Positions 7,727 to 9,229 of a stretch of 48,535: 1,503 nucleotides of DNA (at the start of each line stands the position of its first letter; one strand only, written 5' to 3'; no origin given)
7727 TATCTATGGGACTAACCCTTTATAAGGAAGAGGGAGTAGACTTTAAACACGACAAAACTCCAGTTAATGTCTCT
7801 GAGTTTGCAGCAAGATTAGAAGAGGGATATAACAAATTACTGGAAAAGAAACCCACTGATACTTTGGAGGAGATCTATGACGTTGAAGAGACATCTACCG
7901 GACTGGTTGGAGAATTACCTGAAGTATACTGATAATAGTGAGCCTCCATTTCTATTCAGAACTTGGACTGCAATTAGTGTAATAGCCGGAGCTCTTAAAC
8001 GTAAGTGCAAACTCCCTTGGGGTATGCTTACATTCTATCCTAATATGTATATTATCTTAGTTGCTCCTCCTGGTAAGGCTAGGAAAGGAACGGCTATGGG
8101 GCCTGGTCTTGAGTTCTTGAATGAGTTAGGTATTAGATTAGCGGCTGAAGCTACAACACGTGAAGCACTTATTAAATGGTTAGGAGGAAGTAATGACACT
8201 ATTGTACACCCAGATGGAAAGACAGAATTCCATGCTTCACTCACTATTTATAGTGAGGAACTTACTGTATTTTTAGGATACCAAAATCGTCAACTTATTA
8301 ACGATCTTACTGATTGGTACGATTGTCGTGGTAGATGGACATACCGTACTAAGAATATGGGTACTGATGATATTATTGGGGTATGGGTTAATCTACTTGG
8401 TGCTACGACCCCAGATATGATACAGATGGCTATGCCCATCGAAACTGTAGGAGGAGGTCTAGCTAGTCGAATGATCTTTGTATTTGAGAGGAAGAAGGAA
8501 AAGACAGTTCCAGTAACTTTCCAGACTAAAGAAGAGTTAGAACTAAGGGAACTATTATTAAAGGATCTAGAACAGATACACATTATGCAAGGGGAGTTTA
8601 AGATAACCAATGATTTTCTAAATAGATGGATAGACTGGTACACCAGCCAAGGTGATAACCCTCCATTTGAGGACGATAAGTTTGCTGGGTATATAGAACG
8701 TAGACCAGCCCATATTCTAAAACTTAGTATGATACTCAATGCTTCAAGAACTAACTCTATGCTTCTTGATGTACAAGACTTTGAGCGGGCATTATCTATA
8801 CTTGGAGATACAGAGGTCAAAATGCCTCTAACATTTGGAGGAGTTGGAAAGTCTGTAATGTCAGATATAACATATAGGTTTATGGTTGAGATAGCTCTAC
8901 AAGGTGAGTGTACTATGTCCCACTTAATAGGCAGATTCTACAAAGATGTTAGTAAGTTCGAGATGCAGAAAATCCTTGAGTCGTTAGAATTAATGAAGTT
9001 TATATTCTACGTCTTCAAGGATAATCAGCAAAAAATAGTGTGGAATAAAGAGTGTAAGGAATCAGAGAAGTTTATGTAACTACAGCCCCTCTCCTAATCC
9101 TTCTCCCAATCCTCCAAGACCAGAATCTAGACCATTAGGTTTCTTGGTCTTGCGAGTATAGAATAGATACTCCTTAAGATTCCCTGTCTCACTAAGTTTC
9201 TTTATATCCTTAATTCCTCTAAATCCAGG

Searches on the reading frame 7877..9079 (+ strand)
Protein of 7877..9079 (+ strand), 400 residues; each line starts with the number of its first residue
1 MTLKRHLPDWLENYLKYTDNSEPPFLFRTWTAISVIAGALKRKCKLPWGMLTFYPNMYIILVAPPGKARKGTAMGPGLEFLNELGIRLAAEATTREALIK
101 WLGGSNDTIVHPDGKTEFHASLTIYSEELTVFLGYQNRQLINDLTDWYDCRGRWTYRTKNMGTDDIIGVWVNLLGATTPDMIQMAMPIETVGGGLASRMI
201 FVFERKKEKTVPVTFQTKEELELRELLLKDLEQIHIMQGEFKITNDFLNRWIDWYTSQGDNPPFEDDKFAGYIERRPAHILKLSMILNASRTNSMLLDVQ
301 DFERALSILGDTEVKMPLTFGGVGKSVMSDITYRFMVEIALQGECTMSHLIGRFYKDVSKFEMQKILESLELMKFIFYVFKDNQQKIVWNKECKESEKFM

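Call 10: search_protein_families(library=phrogs, proteins=[window:7877-9079:+])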
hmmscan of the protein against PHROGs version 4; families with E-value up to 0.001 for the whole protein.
window:7877-9079:+ (400 aa): 1 family
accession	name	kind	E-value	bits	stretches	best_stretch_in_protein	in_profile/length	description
phrog_14296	-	DNA, RNA and nucleotide metabolism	4.1e-61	208.2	1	9-352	3-350/417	DNA primase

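Call 11: search_protein_families(library=pfam, proteins=[window:7877-9079:+])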
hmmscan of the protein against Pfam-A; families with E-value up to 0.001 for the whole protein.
window:7877-9079:+ (400 aa): 1 family
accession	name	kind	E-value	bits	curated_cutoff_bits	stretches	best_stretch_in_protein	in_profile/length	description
PF13148.11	DUF3987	-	1.9e-08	34.3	27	0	120-308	144-350/364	Protein of unknown function (DUF3987)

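Call 61: search_solved_structures(query=window:7877-9079:+, max_evalue=1, show_alignments=1)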
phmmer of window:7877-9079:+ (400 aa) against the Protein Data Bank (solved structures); distinct sequences matched with E-value up to 1: 3.
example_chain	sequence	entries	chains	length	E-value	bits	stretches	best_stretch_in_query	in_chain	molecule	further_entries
9npi_C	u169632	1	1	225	0.29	13.3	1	99-201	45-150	Human IgE 12F3 heavy chain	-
9npg_A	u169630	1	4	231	0.31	13.2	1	99-200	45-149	IgE 12F3 Fab heavy chain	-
7uij_H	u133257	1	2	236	0.97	11.6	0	99-164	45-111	Monoclonal B5 Fab Heavy Chain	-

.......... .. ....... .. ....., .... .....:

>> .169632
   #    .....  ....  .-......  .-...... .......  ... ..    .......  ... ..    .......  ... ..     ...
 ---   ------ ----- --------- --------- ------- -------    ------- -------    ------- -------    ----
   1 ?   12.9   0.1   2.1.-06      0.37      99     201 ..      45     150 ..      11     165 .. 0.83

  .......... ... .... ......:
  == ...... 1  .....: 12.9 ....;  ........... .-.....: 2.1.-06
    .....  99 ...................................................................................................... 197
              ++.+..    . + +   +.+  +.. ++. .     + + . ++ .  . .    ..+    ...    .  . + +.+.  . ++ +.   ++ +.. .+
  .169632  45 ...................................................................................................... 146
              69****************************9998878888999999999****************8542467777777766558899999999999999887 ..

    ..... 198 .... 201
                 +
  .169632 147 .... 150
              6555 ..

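Call 62: search_protein_families(library=ncbifam, max_evalue=0.01, proteins=[window:7877-9079:+])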
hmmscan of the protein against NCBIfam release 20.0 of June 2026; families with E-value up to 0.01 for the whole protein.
window:7877-9079:+ (400 aa): 0 families

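Call 63: find_homologous_proteins(query=window:7877-9079:+, max_evalue=1e-10)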
Query window:7877-9079:+ (400 aa): 2055 proteins with E <= 1e-10 among 6155 candidates; the best 120 are listed.
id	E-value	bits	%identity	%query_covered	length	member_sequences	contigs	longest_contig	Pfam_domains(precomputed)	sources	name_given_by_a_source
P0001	5.1e-274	926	100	100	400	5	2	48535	PF13148.12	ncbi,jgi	-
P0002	2.2e-232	789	82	100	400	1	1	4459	PF13148.12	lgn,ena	-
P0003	3.4e-208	710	82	91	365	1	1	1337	PF13148.12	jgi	-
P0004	5.3e-206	702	75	100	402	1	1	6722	PF13148.12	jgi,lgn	jgi:hypothetical protein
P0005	5.3e-202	689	76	97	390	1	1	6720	PF13148.12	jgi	jgi:hypothetical protein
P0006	1.7e-200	684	75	97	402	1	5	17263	PF13148.12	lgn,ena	-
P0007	3.1e-190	650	74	93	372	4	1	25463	PF13148.12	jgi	jgi:hypothetical protein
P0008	2.3e-185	634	67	98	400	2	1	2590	PF13148.12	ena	-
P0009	4.2e-184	630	68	97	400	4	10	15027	PF13148.12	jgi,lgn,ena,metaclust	metaclust:\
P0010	5.0e-184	630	66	98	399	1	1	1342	PF13148.12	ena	-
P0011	9.4e-184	629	66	98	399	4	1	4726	PF13148.12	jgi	-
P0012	1.4e-181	622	65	98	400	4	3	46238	PF13148.12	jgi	-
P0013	2.3e-180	618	66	98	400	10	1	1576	PF13148.12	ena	-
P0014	3.4e-179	614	66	98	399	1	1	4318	PF13148.12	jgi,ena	-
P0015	2.0e-178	612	65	96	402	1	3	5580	PF13148.12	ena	-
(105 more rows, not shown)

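Call 70: predict_structure(alignment_id=A3)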
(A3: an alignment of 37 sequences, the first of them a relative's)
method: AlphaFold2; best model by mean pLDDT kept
length: 400 residues; sequences in the alignment: 37
mean_pLDDT: 85.6   pTM: 0.80
mean pLDDT of the five models: 85.6, 85.3, 84.7, 82.9, 80.8
residues with pLDDT >= 90: 187; 70-90: 159; 50-70: 51; < 50: 3
segments of 3 or more residues with pLDDT < 50: none
pLDDT, mean of each block of 10 residues (from residue 1): 85 94 94 97 91 92 86 92 90 70 83 84 85 64 56 68 77 89 77 81 87 77 96 94 97 88 82 91 98 96 97 87 68 87 92 88 90 93 93 68
secondary structure, 60 per line:
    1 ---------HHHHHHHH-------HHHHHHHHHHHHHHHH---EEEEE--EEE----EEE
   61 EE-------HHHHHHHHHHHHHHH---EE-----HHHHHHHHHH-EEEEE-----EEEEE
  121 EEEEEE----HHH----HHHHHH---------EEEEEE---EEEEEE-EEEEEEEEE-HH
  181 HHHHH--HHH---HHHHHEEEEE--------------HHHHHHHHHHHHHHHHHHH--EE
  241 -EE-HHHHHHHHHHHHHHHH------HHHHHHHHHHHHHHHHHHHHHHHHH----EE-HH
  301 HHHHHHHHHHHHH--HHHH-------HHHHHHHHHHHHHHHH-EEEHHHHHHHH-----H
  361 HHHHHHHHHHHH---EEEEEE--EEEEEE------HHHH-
elements in order: H10-17 H25-40 E44-48 E51-53 E58-62 H70-84 H95-104 E106-110 E116-126 H138-143 E153-158 E162-167 E169-177 H179-185 H194-198 E199-203 H218-236 H245-260 H267-291 H299-313 H316-319 H327-342 E344-346 H347-354 H360-372 E376-381 E384-389 H396-399

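Call 73: fold_search(model_id=the predicted structure, library=pdb)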
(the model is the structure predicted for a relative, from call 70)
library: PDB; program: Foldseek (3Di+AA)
matches with E <= 10: 934; with E <= 0.001: 219
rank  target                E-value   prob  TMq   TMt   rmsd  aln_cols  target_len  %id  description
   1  6wgi_3                7.6e-10  1.00  0.46  0.31  17.5       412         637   14  Atomic model of the mutant OCCM (ORC-Cdc6-Cdt1-Mcm2-7 with Mcm6 WHD truncation) loaded on DNA at 10.5 A resolution (released 2020-07-15)
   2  8s09_5                8.9e-10  1.00  0.45  0.29  11.3       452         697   11  H. sapiens MCM2-7 double hexamer bound to double stranded DNA (released 2024-10-02)
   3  9e2x_5                9.4e-10  1.00  0.47  0.32  12.0       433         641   11  Cryo-EM structure of yeast CMG helicase stalled at G4-containing DNA template, state 2 (released 2025-03-19)
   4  6wgg_3                4.4e-09  1.00  0.46  0.30  19.2       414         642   14  Atomic model of pre-insertion mutant OCCM-DNA complex(ORC-Cdc6-Cdt1-Mcm2-7 with Mcm6 WHD truncation) (released 2020-07-15)
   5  7v3u_7                4.9e-09  1.00  0.45  0.28   8.2       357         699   11  Cryo-EM structure of MCM double hexamer with structured Mcm4-NSD (released 2022-04-13)
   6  8xgc_5                4.9e-09  1.00  0.40  0.25  14.8       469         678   11  Structure of yeast replisome associated with FACT and histone hexamer, Composite map (released 2024-02-14)
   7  8ouw_6                8.5e-09  1.00  0.43  0.27  13.7       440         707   10  Cryo-EM structure of CMG helicase bound to TIM-1/TIPN-1 and homodimeric DNSN-1 on fork DNA (Caenorhabditis elegans) (released 2023-08-16)
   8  8x7u_C                1.1e-08  1.00  0.47  0.31  11.6       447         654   12  MCM in complex with dsDNA in presence of ATP. (released 2024-01-17)
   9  6mii_B                1.2e-08  1.00  0.43  0.31   9.5       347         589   11  Crystal structure of minichromosome maintenance protein MCM/DNA complex (released 2019-07-24)
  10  4r7y_A                1.7e-08  1.00  0.41  0.29  11.1       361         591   11  Crystal structure of an active MCM hexamer (released 2014-10-08)
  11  8w0e_3                1.9e-08  1.00  0.44  0.31   9.0       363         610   12  Cryo-EM structure of a human MCM2-7 single hexamer on dsDNA (released 2024-10-02)
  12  8kg6_5                1.9e-08  1.00  0.43  0.27  14.0       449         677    8  Yeast replisome in state I (released 2023-12-06)
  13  8x7t_B                2.2e-08  1.00  0.44  0.29  11.9       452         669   12  MCM in the Apo state. (released 2024-01-17)
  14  9lxd_3                2.3e-08  1.00  0.47  0.32   9.2       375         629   12  Structure of DNA-free MCM SH at 3.2 Angstroms resolution (released 2026-02-18)
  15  7p30_2                2.3e-08  1.00  0.45  0.31   9.4       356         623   12  3.0 A resolution structure of a DNA-loaded MCM double hexamer (released 2022-02-02)
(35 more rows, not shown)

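Call 79: find_related_loci(query=window:7877-9079:+, collection=viral_contigs, flank=300)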
Query window:7877-9079:+ (400 aa) in viral_contigs; peptide patterns used: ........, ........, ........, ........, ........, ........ (x = any residue, [..] = any of these).
4 stretches matched a pattern; 4 encode a relative of the query (tblastn E <= 1e-3); 4 distinct loci.
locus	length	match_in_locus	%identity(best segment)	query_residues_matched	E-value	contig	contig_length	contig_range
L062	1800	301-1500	74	1-400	0e+0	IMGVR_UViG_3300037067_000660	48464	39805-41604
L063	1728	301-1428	55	3-376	3e-149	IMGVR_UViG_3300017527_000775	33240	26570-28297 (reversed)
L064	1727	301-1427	53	1-399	1e-122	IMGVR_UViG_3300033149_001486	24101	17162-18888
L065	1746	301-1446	25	9-376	6e-30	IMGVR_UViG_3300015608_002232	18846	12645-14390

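Call 80: find_related_loci(query=A3, collection=viral_contigs, flank=300)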
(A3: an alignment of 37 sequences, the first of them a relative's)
Query A3 (400 aa) in viral_contigs; peptide patterns used: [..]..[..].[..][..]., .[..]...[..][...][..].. (x = any residue, [..] = any of these).
599 stretches matched a pattern (row limit reached: there are more); 533 encode a relative of the query (tblastn E <= 1e-3); the best 80 are kept; 80 distinct loci.
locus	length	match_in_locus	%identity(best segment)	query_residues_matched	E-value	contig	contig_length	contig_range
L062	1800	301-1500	74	1-400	0e+0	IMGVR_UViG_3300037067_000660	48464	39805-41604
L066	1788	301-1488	74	3-399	0e+0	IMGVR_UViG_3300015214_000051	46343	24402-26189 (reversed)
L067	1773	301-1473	67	3-393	0e+0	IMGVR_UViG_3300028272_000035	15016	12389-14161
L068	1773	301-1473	65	3-393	0e+0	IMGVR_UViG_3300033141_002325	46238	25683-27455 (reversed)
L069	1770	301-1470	66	5-397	0e+0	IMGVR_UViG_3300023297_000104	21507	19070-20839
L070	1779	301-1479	62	5-397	0e+0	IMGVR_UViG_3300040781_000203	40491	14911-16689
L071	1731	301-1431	59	1-376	2e-156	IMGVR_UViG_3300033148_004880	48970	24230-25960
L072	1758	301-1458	57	4-389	2e-154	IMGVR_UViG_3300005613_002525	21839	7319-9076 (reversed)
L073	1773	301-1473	56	3-392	3e-154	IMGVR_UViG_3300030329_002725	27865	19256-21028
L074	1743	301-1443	57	4-384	4e-154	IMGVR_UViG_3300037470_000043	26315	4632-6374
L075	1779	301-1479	57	4-394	3e-153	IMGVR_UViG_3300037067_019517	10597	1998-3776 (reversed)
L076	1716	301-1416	59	5-376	3e-153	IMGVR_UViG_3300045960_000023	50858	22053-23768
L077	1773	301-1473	55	3-392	2e-152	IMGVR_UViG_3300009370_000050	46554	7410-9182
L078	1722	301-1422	58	4-376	4e-152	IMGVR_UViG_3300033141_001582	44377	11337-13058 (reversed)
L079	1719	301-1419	58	5-376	2e-149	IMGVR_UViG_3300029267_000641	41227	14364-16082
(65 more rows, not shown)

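Call 86: list_cluster_members(proteins=[P0001])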
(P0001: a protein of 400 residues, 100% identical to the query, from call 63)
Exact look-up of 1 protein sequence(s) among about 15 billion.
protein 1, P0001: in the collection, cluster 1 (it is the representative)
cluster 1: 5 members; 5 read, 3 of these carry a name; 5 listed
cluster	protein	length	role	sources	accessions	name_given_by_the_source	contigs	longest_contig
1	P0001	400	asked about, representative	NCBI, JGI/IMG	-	-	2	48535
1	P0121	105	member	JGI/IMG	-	hypothetical protein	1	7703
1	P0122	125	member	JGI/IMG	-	hypothetical protein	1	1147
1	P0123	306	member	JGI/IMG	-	hypothetical protein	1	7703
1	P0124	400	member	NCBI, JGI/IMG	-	-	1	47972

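Call 87: find_encoding_contigs(protein=P0001, flank=500, max_places=4)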
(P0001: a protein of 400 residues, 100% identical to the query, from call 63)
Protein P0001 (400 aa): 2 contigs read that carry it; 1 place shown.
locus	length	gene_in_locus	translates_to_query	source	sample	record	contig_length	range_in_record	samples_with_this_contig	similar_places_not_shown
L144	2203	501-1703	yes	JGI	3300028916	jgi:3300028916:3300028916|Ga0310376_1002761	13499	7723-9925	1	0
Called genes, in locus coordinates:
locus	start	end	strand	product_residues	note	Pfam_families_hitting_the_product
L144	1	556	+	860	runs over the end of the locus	PF03167:UDG, PF01612:DNA_pol_A_exo1, PF00476:DNA_pol_A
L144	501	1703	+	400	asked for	PF13148:DUF3987 (faint)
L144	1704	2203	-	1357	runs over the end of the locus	?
